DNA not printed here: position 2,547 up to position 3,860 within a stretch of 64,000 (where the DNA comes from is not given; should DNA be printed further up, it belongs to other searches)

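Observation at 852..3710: Operon coupling UbiX with RibB(X) and a type-2 IPP isomerase: a dedicated prenyl-FMN precursor module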

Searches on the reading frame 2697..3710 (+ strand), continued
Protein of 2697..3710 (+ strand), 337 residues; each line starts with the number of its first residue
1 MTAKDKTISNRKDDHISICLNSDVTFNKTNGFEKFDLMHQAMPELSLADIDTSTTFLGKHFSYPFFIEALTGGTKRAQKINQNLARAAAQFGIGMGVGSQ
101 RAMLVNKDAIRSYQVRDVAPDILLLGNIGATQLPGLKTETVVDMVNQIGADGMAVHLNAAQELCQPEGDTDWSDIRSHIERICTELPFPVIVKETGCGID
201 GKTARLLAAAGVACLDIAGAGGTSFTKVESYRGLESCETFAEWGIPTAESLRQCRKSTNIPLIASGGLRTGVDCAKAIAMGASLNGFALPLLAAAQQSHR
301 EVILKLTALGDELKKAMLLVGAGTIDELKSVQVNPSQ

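Call 22: find_encoding_contigs(protein=P0026, flank=10000, max_places=2)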
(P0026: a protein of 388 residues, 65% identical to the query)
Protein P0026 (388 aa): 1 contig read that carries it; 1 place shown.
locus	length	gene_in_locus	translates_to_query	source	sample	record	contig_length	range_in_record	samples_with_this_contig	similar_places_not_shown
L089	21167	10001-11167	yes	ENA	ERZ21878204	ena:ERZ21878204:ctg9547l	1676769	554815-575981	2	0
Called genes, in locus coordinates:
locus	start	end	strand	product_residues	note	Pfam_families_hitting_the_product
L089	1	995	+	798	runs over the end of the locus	PF00211:Guanylate_cyc (weak)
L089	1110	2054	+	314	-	PF02574:S-methyl_trans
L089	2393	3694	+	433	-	PF06792:UPF0261, PF23189:UPF0261_C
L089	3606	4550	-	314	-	PF00126:HTH_1, PF03466:LysR_substrate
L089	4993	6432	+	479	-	PF20695:UbiD_N, PF01977:UbiD, PF20696:UbiD_C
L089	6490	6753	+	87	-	PF09662:Phenyl_P_gamma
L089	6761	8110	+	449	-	PF20695:UbiD_N, PF01977:UbiD, PF20696:UbiD_C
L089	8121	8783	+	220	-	PF02441:Flavoprotein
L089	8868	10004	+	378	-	PF00926:DHBP_synthase, PF00925:GTP_cyclohydro2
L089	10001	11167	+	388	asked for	PF01070:FMN_dh (weak), PF00478:IMPDH (faint), PF01645:Glu_synthase (weak), PF01070:FMN_dh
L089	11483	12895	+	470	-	PF20695:UbiD_N, PF01977:UbiD, PF20696:UbiD_C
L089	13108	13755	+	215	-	-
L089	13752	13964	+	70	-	-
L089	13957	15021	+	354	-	PF01326:PPDK_N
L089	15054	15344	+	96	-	-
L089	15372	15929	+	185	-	PF08282:Hydrolase_3 (weak)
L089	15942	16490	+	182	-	PF08282:Hydrolase_3 (weak)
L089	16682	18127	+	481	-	PF20695:UbiD_N, PF01977:UbiD, PF20696:UbiD_C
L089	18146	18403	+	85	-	PF09662:Phenyl_P_gamma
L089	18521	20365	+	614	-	PF00391:PEP-utilizers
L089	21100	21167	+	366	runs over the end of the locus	-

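Call 23: find_encoding_contigs(protein=P0014, flank=10000, max_places=2)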
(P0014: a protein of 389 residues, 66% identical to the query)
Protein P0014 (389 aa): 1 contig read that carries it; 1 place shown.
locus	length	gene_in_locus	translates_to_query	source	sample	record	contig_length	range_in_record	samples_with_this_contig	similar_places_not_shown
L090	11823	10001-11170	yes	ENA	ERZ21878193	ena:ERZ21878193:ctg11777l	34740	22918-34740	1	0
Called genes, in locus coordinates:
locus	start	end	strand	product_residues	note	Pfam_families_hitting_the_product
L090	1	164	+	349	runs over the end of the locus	PF08022:FAD_binding_8 (weak), PF26733:03009_C (faint), PF00175:NAD_binding_1, PF08030:NAD_binding_6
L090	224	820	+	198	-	PF04264:YceI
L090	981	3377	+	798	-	PF00211:Guanylate_cyc (weak)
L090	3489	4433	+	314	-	PF02574:S-methyl_trans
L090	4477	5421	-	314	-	PF00126:HTH_1, PF03466:LysR_substrate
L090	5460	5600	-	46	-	-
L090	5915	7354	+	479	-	PF20695:UbiD_N, PF01977:UbiD, PF20696:UbiD_C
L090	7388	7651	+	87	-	PF09662:Phenyl_P_gamma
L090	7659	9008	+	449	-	PF20695:UbiD_N, PF01977:UbiD, PF20696:UbiD_C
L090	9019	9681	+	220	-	PF02441:Flavoprotein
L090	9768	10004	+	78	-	PF00926:DHBP_synthase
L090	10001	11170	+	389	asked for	PF01070:FMN_dh, PF01645:Glu_synthase (weak)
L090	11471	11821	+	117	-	?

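Call 34: find_encoding_contigs(protein=P0089, flank=10000, max_places=1)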
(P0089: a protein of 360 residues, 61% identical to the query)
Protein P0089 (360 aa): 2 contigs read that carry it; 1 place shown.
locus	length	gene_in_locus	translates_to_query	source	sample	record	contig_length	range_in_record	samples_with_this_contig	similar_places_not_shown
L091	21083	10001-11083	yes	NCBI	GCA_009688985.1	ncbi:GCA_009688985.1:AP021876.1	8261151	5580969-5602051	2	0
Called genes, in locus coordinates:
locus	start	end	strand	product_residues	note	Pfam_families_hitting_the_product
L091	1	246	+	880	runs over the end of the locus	PF08335:GlnD_UR_UTase, PF27444:GlnD_3rd (weak), PF01966:HD, PF01842:ACT (weak)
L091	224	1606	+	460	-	PF00909:Ammonium_transp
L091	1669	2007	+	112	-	PF00543:P-II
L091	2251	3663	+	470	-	PF03951:Gln-synt_N, PF00120:Gln-synt_C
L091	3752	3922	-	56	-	-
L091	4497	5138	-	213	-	PF02441:Flavoprotein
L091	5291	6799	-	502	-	PF20695:UbiD_N, PF01977:UbiD, PF20696:UbiD_C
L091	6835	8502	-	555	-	PF00501:AMP-binding, PF13193:AMP-binding_C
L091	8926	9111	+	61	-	PF00126:HTH_1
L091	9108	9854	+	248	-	PF03466:LysR_substrate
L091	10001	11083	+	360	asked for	PF01070:FMN_dh, PF01645:Glu_synthase (weak), PF01180:DHO_dh (weak)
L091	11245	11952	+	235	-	PF00702:Hydrolase, PF12710:HAD (weak), PF13419:HAD_2, PF13242:Hydrolase_like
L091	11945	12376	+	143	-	PF01982:CTP-dep_RFKase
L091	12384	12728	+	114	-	-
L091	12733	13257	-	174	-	PF01243:PNPOx_N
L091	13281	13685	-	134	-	PF01844:HNH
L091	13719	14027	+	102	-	-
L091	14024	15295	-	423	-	PF14306:PUA_2, PF01747:ATP-sulfurylase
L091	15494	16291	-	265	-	PF01925:TauE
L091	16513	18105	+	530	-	PF05157:MshEN, PF00437:T2SSE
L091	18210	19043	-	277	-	PF01435:Peptidase_M48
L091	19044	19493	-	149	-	PF01906:YbjQ_1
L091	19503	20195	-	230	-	PF01906:YbjQ_1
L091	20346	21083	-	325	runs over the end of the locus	PF08003:Methyltransf_9, PF08242:Methyltransf_12 (faint), PF13489:Methyltransf_23, PF13847:Methyltransf_31 (faint), PF08241:Methyltransf_11 (faint), PF13649:Methyltransf_25 (faint)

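Call 35: find_encoding_contigs(protein=P0042, flank=10000, max_places=1)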
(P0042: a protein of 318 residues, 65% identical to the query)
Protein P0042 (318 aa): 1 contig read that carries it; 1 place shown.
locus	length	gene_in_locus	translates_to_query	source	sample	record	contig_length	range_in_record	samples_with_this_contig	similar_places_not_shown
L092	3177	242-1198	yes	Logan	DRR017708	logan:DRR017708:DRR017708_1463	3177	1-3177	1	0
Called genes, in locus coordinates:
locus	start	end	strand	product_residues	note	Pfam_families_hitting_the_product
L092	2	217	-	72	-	?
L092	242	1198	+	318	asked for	PF01070:FMN_dh (weak), PF00478:IMPDH (faint), PF01070:FMN_dh, PF01645:Glu_synthase (faint)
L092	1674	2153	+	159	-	PF01243:PNPOx_N (weak)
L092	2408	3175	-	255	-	?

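Call 36: find_encoding_contigs(protein=P0022, flank=10000, max_places=1)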
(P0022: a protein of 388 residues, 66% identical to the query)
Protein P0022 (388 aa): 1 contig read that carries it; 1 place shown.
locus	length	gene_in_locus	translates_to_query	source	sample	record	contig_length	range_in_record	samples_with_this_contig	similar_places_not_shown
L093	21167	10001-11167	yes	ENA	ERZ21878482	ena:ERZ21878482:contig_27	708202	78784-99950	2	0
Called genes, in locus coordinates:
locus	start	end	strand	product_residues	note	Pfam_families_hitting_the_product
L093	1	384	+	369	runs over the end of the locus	PF22807:TrAA12, PF23500:DUF7133, PF07995:GSDH, PF22807:TrAA12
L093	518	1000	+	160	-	-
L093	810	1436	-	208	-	-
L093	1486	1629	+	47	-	-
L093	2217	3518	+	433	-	PF06792:UPF0261, PF23189:UPF0261_C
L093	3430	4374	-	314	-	PF00126:HTH_1, PF03466:LysR_substrate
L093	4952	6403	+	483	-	PF20695:UbiD_N, PF01977:UbiD, PF20696:UbiD_C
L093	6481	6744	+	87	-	PF09662:Phenyl_P_gamma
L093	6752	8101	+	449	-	PF20695:UbiD_N, PF01977:UbiD, PF20696:UbiD_C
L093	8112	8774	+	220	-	PF02441:Flavoprotein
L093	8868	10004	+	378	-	PF00926:DHBP_synthase, PF00925:GTP_cyclohydro2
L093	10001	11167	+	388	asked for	PF01070:FMN_dh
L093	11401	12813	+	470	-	PF20695:UbiD_N, PF01977:UbiD, PF20696:UbiD_C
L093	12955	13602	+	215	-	-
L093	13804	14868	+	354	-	PF01326:PPDK_N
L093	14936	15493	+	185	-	PF08282:Hydrolase_3 (weak)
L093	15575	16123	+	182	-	PF08282:Hydrolase_3 (faint)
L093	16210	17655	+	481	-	PF20695:UbiD_N, PF01977:UbiD, PF20696:UbiD_C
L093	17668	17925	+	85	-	PF09662:Phenyl_P_gamma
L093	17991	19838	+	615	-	PF00391:PEP-utilizers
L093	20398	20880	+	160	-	-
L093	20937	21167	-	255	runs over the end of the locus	PF01982:CTP-dep_RFKase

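Call 40: search_protein_families(library=pfam, proteins=[L017:2242-3312:+, L017:3318-4259:+, L017:4324-5622:+, L017:5647-6822:+, L017:6819-7208:+, L017:7242-7796:+, L017:7793-9058:-, L017:9154-9951:+, L017:9917-10984:+, L017:11699-12655:+], max_evalue=0.0001)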
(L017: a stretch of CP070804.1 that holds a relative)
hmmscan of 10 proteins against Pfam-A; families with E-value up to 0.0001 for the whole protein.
L017:2242-3312:+ (356 aa): 1 family
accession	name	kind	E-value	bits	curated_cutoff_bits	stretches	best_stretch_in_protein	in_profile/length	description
PF00348.22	polyprenyl_synt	-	2.4e-65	220.7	27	1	51-306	2-250/251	Polyprenyl synthetase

L017:3318-4259:+ (313 aa): 3 families
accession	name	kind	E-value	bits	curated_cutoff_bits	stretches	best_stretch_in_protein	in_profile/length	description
PF08544.19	GHMP_kinases_C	-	7.5e-14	52.3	21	1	224-304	2-84/85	GHMP kinases C terminal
PF00288.32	GHMP_kinases_N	-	3.9e-12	46.6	22.3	1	80-154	13-87/87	GHMP kinases N terminal domain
PF22700.2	MVD-like_N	-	9.4e-05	22.6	27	0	60-134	55-131/157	Diphosphomevalonate decarboxylase-like N-terminal domain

L017:4324-5622:+ (432 aa): 3 families
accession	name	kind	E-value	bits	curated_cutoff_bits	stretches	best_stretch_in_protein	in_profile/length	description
PF01977.22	UbiD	-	2.1e-52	177.8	23.3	1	92-280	3-205/206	3-octaprenyl-4-hydroxybenzoate carboxy-lyase Rift-related domain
PF20696.2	UbiD_C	-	5.8e-28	97.9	24.2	1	285-407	2-126/127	3-octaprenyl-4-hydroxybenzoate carboxy-lyase C-terminal domain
PF20695.2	UbiD_N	-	6.9e-13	48.9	24.3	1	11-83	5-78/78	3-octaprenyl-4-hydroxybenzoate carboxy-lyase N-terminal domain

L017:5647-6822:+ (391 aa): 1 family
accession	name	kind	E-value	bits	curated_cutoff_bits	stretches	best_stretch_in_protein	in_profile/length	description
PF04412.18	AcnX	-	5.8e-151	503.2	31.5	1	1-387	1-400/400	Aconitase X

L017:6819-7208:+ (129 aa): 1 family
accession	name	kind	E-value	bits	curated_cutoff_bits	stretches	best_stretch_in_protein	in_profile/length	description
PF01989.23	AcnX_swivel_put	-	1e-35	121.8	27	1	24-103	1-80/80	Aconitase X swivel domain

L017:7242-7796:+ (184 aa): 1 family
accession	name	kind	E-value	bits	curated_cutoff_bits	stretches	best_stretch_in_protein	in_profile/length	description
PF02441.25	Flavoprotein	-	2.2e-48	164.4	22.7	1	3-174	1-162/162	Flavoprotein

L017:7793-9058:- (421 aa): 4 families
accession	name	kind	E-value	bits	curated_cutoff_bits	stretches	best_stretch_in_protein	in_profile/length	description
PF05221.23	AdoHcyase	-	2e-64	218.1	25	2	7-138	2-138/299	S-adenosyl-L-homocysteine hydrolase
PF00670.27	AdoHcyase_NAD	-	9.6e-61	205.1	27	1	189-348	2-161/162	S-adenosyl-L-homocysteine hydrolase, NAD binding domain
PF02826.25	2-Hacid_dh_C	-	2.1e-11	44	25.1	1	195-297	21-127/178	D-isomer specific 2-hydroxyacid dehydrogenase, NAD binding domain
PF07991.19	KARI_N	-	1e-08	35.4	20.6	1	208-305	2-103/165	Acetohydroxy acid isomeroreductase, NADPH-binding domain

L017:9154-9951:+ (265 aa): 1 family
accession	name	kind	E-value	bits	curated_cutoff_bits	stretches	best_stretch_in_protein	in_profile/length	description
PF00696.33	AA_kinase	-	1.9e-41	142.8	24.9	1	4-243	2-234/234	Amino acid kinase family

L017:9917-10984:+ (355 aa): 5 families
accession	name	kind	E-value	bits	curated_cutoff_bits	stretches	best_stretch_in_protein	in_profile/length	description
PF01070.24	FMN_dh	-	1.6e-27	96.9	24.9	2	193-353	204-348/350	FMN-dependent dehydrogenase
PF00478.31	IMPDH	-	5.1e-09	36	25.6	1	193-304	130-232/345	IMP dehydrogenase / GMP reductase domain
PF01645.23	Glu_synthase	-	4.5e-06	26.5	20.4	1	199-307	195-303/369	Conserved region in glutamate synthase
PF03060.21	NMO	-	2.5e-05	24.3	28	1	271-344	185-256/331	Nitronate monooxygenase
PF05690.20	ThiG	-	8.7e-05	22.4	23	0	264-303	160-199/247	Thiazole biosynthesis protein ThiG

L017:11699-12655:+ (318 aa): 6 families
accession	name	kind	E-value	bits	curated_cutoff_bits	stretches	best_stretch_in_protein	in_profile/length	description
PF02744.22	GalP_UDP_tr_C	-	6.2e-20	72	29.2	1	175-293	4-126/165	Galactose-1-phosphate uridyl transferase, C-terminal domain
PF01087.27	GalP_UDP_transf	-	4e-17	63.7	22.1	1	32-164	49-182/184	Galactose-1-phosphate uridyl transferase, N-terminal domain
PF16285.10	DUF4931_N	-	2.7e-11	44.1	24.1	1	31-161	14-120/124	Domain of unknown function (DUF4931) N-terminal domain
PF01230.28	HIT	-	8e-09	36.5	21.5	0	198-287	4-95/98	HIT domain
PF16268.10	DUF4921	-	3.6e-06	26.6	28.5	1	131-296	217-375/425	Domain of unknown function (DUF4921)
PF19327.4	Ap4A_phos_N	-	9e-05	22.5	23.1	0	132-168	131-166/177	Ap4A phosphorylase N-terminal domain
